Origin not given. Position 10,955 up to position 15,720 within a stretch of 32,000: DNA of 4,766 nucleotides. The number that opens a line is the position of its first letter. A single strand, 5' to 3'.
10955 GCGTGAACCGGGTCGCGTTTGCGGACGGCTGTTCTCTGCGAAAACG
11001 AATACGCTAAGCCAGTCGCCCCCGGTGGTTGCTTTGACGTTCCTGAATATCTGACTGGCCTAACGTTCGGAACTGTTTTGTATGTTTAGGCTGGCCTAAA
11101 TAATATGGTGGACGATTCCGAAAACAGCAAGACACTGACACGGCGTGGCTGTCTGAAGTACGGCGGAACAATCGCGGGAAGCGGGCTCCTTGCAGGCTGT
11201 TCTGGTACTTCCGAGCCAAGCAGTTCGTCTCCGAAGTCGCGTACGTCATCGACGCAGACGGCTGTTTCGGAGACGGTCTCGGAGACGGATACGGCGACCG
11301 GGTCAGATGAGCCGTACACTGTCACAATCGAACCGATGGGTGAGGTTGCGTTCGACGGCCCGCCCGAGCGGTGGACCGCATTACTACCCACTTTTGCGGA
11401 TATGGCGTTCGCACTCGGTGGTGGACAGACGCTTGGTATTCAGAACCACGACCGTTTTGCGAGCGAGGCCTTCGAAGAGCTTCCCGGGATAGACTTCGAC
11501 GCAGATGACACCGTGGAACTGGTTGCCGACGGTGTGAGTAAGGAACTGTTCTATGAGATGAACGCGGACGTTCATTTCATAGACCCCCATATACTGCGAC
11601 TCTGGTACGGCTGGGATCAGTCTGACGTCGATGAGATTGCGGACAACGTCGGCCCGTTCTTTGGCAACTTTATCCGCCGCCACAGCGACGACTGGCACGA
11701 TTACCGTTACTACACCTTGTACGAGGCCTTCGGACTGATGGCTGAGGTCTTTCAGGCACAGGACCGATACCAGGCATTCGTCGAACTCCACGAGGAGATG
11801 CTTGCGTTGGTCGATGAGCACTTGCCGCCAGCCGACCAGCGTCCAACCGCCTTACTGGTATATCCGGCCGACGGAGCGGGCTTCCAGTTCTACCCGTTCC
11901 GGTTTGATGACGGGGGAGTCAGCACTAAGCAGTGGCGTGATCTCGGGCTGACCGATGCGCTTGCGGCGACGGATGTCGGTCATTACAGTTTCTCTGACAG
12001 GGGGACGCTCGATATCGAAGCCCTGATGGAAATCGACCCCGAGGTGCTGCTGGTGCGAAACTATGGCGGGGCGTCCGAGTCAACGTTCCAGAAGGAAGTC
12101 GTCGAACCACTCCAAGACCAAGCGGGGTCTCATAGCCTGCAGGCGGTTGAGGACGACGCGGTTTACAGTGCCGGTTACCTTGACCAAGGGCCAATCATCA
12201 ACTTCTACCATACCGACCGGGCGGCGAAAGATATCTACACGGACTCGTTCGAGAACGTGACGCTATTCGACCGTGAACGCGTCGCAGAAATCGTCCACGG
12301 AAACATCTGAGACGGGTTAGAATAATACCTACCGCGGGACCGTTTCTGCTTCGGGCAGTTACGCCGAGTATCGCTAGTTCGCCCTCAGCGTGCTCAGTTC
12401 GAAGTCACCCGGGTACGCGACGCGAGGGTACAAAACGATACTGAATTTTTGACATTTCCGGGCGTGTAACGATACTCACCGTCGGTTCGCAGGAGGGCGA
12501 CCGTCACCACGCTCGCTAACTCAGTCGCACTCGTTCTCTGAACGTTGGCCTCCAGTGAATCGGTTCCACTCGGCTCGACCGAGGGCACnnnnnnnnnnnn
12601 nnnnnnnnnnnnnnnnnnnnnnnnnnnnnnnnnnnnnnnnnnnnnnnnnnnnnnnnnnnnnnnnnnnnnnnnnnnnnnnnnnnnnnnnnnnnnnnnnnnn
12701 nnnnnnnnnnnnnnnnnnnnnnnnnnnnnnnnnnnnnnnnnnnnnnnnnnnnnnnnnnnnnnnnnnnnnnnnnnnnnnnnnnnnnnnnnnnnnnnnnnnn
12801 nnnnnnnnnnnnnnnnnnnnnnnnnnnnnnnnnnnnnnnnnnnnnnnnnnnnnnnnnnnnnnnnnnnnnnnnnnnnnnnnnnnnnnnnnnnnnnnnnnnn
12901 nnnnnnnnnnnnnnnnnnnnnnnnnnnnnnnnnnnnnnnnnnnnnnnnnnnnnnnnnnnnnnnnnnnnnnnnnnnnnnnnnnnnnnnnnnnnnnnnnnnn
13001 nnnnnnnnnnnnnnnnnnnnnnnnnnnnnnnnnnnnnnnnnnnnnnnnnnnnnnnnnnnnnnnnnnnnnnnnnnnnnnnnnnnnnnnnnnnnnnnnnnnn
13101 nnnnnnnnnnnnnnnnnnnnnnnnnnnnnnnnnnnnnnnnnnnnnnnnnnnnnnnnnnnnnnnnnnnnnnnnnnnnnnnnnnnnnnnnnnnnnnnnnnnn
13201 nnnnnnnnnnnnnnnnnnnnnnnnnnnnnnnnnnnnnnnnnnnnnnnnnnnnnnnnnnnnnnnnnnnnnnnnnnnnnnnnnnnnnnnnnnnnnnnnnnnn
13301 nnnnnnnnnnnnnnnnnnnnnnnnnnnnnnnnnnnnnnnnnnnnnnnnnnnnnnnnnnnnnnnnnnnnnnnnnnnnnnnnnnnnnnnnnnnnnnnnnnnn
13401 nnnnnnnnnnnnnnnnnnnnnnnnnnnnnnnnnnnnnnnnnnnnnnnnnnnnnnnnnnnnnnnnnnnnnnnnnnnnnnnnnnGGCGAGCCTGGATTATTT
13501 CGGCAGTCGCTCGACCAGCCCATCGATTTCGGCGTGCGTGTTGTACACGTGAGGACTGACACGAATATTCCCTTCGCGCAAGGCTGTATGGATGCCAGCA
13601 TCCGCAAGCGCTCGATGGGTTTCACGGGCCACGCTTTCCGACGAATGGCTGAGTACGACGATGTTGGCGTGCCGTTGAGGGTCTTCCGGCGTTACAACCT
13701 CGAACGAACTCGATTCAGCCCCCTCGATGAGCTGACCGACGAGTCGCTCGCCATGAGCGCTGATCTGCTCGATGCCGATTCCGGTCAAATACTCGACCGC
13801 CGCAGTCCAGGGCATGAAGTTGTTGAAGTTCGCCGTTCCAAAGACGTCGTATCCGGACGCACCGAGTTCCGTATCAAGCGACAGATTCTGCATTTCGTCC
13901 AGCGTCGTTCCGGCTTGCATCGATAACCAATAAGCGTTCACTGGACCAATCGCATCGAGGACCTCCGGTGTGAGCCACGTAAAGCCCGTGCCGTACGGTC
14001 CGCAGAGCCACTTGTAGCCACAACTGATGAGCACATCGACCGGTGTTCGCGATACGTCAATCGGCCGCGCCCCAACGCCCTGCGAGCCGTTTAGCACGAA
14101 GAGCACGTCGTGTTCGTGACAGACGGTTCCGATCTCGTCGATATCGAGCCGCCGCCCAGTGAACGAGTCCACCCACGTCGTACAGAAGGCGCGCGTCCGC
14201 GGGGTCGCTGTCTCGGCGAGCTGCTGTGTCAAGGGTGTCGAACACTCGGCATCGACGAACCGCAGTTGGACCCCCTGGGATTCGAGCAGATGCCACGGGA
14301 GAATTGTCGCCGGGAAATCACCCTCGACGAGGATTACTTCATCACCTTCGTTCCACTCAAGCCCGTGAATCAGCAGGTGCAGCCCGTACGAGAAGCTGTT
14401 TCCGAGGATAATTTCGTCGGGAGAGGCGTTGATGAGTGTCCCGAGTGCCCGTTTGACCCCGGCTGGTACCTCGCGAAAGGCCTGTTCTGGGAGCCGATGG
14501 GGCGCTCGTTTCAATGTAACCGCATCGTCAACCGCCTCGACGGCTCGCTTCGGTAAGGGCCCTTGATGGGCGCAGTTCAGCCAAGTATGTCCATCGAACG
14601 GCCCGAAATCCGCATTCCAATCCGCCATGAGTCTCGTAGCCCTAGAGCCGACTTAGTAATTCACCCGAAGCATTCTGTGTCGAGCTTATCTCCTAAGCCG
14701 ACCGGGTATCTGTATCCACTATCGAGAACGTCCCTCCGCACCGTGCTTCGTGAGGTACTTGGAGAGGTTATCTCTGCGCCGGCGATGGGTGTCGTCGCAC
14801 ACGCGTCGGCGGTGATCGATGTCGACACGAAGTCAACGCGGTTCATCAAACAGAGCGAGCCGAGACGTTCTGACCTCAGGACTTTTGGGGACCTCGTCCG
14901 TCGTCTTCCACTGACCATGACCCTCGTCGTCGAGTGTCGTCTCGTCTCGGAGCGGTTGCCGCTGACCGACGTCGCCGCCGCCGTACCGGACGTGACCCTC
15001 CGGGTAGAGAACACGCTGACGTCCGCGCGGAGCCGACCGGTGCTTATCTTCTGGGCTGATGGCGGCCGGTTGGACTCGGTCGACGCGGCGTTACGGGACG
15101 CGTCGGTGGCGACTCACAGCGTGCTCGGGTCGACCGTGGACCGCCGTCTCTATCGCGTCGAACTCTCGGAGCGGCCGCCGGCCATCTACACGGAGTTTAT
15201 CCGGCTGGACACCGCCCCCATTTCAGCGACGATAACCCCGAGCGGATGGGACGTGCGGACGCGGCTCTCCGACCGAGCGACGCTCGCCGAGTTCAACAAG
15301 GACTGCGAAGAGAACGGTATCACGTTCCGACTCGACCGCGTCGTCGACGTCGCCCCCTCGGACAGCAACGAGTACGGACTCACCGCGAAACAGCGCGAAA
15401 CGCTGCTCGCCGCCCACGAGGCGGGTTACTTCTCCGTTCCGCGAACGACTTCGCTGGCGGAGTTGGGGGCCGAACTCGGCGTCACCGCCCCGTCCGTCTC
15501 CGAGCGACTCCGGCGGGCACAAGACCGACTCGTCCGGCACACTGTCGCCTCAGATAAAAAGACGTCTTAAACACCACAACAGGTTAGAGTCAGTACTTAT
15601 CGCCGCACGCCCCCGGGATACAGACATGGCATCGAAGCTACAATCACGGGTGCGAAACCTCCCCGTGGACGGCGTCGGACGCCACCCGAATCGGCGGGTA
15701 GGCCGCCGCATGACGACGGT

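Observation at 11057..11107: Block-conserved 51-nt promoter/operator shared by two diverged paralogous binding-protein genes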

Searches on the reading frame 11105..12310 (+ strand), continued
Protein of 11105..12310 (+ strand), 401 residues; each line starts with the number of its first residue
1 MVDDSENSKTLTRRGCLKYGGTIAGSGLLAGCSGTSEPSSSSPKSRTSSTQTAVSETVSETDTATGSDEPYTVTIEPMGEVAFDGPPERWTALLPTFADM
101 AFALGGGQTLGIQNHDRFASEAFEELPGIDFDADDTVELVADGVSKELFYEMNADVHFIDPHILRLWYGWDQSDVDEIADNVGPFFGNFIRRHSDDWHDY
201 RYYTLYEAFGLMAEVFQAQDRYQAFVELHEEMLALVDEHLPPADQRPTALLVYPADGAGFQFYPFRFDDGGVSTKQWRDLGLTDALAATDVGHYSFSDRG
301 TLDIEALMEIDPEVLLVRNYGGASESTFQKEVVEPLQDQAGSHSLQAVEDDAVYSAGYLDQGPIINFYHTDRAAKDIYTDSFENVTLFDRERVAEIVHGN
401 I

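Call 32: find_related_loci(query=A1, collection=genome_contigs, flank=1500)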
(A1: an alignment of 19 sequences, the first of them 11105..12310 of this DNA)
Query A1 (401 aa) in genome_contigs; peptide patterns used: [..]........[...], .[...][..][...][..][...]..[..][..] (x = any residue, [..] = any of these).
524 stretches matched a pattern; 335 encode a relative of the query (tblastn E <= 1e-3); the best 80 are kept; 80 distinct loci.
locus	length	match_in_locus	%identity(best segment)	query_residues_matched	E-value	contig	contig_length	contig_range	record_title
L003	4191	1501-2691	78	1-401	0e+0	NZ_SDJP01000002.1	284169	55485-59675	Halorubrum amylolyticum strain ZC67 scaffold2, whole genome shotgun sequence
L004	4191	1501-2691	77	1-401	0e+0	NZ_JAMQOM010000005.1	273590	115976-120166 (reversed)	Haloarcula terrestris strain S1AR25-5A NODE_5_length_273590_cov_72.347235, whole genome shotgun sequence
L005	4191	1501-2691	81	1-401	0e+0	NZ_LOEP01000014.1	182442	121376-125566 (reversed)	Haloferax sp. Q22 scaffold14, whole genome shotgun sequence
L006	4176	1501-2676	78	2-401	0e+0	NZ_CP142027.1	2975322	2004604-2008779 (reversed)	Haloarcula montana strain GH36 chromosome, complete genome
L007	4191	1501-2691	76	1-401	0e+0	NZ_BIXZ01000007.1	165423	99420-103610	Haloarcula mannanilytica strain MD-130 sequence07, whole genome shotgun sequence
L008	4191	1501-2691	77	1-401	0e+0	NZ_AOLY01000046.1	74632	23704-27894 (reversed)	Haloarcula japonica DSM 6131 contig_46, whole genome shotgun sequence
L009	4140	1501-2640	68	12-401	5e-179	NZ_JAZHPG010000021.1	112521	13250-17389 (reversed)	Salarchaeum sp. III k141_451, whole genome shotgun sequence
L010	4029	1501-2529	75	59-401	2e-178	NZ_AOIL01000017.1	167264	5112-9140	Natrialba taiwanensis DSM 12281 contig_17, whole genome shotgun sequence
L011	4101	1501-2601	66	7-399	4e-177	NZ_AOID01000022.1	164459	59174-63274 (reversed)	Natrinema versiforme JCM 10478 contig_22, whole genome shotgun sequence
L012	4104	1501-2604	67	12-401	5e-177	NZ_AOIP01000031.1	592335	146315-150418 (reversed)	Natrialba aegyptia DSM 13077 contig_31, whole genome shotgun sequence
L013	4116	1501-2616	68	34-401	1e-175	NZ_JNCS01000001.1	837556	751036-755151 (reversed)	Natrinema altunense strain AJ2 N_altunense_AJ2_contig_1, whole genome shotgun sequence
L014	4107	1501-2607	65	7-401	1e-173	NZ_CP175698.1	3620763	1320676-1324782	Natrinema sp. 74 chromosome, complete genome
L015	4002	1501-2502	73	67-401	5e-169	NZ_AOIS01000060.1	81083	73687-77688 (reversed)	Haloterrigena salina JCM 13891 contig_60, whole genome shotgun sequence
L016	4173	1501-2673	64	12-401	2e-165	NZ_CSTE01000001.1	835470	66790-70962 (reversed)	Haloferax massiliensis strain Arc-Hr, whole genome shotgun sequence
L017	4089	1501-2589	59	12-401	4e-150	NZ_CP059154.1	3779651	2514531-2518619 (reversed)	Natrinema zhouii strain YPL30 chromosome, complete genome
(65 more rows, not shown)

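Call 53: search_solved_structures(query=window:11105-12310:+, max_evalue=0.001)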
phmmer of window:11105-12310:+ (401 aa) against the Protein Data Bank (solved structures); distinct sequences matched with E-value up to 0.001: 0.

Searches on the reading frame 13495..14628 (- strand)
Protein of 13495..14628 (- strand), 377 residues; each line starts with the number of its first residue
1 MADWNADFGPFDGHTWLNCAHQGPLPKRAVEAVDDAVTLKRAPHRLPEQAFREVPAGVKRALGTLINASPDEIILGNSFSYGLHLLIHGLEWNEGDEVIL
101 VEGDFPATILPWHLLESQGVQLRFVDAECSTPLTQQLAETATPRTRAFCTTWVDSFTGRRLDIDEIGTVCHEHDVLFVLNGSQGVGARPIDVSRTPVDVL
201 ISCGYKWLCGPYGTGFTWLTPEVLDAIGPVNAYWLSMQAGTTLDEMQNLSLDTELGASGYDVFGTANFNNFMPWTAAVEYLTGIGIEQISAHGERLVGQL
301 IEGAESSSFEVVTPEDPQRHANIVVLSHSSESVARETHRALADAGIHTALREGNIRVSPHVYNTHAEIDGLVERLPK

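Call 7: search_protein_families(library=pfam, proteins=[window:13495-14628:-], max_evalue=0.01)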
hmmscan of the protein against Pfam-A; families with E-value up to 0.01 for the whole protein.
window:13495-14628:- (377 aa): 5 families
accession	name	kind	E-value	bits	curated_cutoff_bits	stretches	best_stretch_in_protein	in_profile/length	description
PF00266.25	Aminotran_5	-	1.1e-35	123.8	21.5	1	41-370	32-370/371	Aminotransferase class-V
PF01041.23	DegT_DnrJ_EryC1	-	1.9e-07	31.1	19.8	1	77-188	46-153/360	DegT/DnrJ/EryC1/StrS aminotransferase family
PF22580.2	KYNU_C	-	1e-05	25.9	27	1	299-375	14-90/90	Kynureninase C-terminal domain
PF05889.19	SepSecS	-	0.003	16.8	21.1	1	146-185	156-196/389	O-phosphoseryl-tRNA(Sec) selenium transferase, SepSecS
PF01053.26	Cys_Met_Meta_PP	-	0.0097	14.9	27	0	94-210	90-202/381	Cys/Met metabolism PLP-dependent enzyme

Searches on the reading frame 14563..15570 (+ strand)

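Call 7: search_protein_families(library=pfam, proteins=[window:14563-15570:+], max_evalue=0.01)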
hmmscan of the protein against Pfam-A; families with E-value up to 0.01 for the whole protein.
window:14563-15570:+ (335 aa): 3 families
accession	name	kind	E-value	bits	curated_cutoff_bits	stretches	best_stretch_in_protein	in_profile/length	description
PF04967.18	HTH_10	-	1e-16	60.9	23.1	1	273-324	1-52/53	HTH DNA binding domain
PF15915.11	BAT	-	7.1e-08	32.8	25.8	1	123-255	6-136/156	GAF and HTH_10 associated domain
PF13404.12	HTH_AsnC-type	-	0.0016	18.6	27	1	296-318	18-40/42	AsnC-type helix-turn-helix domain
